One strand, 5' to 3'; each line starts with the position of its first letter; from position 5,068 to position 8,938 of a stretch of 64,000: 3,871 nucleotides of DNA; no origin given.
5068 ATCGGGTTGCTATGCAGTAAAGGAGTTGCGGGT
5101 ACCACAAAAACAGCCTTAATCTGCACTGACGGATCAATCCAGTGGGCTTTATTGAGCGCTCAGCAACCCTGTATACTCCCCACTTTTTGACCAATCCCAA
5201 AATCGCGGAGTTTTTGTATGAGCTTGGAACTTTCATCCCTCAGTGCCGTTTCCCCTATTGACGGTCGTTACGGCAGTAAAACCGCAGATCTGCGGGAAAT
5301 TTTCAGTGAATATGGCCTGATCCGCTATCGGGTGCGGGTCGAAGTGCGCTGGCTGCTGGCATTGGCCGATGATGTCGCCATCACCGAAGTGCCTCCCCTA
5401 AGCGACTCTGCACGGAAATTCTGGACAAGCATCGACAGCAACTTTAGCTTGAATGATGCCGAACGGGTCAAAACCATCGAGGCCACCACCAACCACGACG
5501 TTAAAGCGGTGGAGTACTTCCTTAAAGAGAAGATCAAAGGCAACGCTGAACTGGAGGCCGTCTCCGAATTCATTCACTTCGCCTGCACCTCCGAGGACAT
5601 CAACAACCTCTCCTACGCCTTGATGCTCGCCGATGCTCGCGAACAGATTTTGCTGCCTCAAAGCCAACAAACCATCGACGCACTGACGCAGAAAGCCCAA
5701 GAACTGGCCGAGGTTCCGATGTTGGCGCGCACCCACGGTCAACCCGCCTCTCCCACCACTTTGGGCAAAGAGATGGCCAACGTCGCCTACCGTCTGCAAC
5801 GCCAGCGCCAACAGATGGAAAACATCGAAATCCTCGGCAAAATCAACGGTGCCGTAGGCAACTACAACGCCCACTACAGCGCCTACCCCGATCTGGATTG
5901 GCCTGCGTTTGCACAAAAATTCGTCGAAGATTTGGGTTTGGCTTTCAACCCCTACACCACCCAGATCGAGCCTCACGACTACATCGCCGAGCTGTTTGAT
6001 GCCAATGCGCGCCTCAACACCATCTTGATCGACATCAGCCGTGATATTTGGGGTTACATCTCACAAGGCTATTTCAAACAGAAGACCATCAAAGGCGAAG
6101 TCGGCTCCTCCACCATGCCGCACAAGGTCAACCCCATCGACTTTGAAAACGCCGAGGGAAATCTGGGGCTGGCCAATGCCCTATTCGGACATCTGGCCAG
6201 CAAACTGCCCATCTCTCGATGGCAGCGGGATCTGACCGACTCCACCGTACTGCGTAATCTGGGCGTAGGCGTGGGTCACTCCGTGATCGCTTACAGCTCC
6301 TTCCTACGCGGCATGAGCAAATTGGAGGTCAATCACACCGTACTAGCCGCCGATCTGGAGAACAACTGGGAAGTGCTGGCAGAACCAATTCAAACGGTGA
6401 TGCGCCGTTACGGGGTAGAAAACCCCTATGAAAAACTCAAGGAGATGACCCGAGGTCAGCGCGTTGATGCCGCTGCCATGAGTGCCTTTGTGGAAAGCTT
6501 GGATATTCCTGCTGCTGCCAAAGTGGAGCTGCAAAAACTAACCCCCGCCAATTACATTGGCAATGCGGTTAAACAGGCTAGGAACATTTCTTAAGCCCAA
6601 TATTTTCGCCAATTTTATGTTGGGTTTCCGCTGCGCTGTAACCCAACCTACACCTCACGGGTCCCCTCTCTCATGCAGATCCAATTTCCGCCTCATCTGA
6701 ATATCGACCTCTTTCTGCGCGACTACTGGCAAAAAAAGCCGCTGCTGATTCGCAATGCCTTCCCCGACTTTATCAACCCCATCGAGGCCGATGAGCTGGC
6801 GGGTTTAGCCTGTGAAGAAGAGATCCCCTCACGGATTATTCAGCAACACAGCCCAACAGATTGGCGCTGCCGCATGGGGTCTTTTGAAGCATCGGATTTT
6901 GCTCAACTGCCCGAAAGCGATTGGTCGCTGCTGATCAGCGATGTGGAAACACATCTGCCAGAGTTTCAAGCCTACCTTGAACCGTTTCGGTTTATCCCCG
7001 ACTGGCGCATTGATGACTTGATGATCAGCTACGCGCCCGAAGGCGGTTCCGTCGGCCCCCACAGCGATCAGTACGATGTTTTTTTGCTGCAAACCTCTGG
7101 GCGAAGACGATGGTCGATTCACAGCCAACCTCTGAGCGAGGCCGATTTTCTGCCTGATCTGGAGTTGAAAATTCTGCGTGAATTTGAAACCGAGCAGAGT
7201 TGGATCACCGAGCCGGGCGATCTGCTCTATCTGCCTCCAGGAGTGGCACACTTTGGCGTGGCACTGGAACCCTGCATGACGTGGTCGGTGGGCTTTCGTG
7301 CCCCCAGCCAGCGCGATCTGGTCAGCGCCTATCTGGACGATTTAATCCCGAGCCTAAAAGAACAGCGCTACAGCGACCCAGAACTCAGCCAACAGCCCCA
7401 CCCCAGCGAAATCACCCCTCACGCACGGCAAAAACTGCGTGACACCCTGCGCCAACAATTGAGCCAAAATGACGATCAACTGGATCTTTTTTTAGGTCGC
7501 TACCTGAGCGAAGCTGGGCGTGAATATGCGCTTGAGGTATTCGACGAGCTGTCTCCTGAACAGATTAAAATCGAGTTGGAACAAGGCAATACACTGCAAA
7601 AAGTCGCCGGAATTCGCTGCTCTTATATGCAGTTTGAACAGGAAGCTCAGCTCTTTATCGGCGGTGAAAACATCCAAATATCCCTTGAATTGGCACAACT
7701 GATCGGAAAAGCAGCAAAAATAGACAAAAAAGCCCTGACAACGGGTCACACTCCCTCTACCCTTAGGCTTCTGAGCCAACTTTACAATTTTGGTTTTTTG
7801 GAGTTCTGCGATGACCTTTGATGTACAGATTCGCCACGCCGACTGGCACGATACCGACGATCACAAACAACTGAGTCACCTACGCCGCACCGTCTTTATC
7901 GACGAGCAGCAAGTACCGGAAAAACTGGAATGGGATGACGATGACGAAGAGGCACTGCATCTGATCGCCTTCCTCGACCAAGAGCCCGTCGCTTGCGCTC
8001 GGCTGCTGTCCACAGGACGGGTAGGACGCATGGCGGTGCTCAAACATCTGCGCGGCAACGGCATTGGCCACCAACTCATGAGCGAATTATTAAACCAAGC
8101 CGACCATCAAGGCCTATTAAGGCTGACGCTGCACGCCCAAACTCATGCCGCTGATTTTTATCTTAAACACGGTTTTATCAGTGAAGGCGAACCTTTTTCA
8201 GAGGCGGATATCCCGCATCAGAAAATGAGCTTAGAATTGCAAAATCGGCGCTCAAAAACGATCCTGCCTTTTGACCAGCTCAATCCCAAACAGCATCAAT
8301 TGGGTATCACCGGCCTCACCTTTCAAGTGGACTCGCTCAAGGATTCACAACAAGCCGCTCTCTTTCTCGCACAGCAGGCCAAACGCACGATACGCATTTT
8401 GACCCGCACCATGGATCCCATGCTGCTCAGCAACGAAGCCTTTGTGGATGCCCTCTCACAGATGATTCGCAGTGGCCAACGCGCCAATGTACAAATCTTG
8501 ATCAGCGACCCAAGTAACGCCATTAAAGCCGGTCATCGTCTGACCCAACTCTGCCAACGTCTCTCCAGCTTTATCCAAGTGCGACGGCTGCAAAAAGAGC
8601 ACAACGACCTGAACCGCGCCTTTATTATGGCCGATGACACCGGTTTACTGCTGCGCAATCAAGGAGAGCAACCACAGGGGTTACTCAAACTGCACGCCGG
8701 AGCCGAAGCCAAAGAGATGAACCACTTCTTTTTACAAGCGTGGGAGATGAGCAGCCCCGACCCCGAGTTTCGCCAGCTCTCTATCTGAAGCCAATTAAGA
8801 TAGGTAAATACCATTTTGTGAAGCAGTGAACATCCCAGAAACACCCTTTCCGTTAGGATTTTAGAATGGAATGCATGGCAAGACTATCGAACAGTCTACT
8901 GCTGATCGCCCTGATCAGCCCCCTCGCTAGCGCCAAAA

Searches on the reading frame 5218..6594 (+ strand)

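Call 67: search_protein_families(library=pfam, proteins=[window:5218-6594:+], max_evalue=0.00001)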
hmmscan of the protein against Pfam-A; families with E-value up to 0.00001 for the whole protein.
window:5218-6594:+ (458 aa): 2 families
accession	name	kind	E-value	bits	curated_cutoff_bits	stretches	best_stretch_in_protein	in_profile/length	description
PF00206.25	Lyase_1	-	5e-65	220.4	27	1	16-314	1-305/312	Lyase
PF08328.16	ASL_C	-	3.3e-52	175.9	35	1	333-447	1-115/115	Adenylosuccinate lyase C-terminal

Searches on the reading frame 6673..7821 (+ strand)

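Call 67: search_protein_families(library=pfam, proteins=[window:6673-7821:+], max_evalue=0.00001)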
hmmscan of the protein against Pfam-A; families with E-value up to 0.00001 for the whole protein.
window:6673-7821:+ (382 aa): 1 family
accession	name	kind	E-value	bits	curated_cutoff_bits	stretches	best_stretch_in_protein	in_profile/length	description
PF08007.18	JmjC_2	-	1.8e-36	124.9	22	1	102-216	3-127/127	JmjC domain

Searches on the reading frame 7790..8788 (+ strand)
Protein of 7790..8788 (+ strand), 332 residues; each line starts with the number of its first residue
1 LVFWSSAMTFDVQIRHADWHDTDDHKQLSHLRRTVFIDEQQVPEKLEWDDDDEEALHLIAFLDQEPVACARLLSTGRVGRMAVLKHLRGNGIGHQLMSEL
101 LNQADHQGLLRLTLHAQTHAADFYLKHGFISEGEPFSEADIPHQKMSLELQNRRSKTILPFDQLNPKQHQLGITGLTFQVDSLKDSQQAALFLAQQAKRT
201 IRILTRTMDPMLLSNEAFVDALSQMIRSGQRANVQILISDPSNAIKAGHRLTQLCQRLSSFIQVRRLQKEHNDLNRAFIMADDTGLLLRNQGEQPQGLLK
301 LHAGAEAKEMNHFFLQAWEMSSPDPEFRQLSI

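Call 67: search_protein_families(library=pfam, proteins=[window:7790-8788:+], max_evalue=0.00001)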
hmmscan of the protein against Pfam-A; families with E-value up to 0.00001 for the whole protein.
window:7790-8788:+ (332 aa): 4 families
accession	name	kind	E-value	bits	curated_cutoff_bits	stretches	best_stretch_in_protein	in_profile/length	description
PF25559.1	DUF7931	-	1.5e-42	145.2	27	1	184-330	3-149/149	Domain of unknown function (DUF7931)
PF13673.13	Acetyltransf_10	-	1.1e-19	71.1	23.6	1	36-150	13-128/128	Acetyltransferase (GNAT) domain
PF00583.31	Acetyltransf_1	-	1.9e-13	51.2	20.7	1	38-129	14-116/116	Acetyltransferase (GNAT) family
PF13508.13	Acetyltransf_7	-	4.9e-13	49.7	27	1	56-130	4-83/84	Acetyltransferase (GNAT) domain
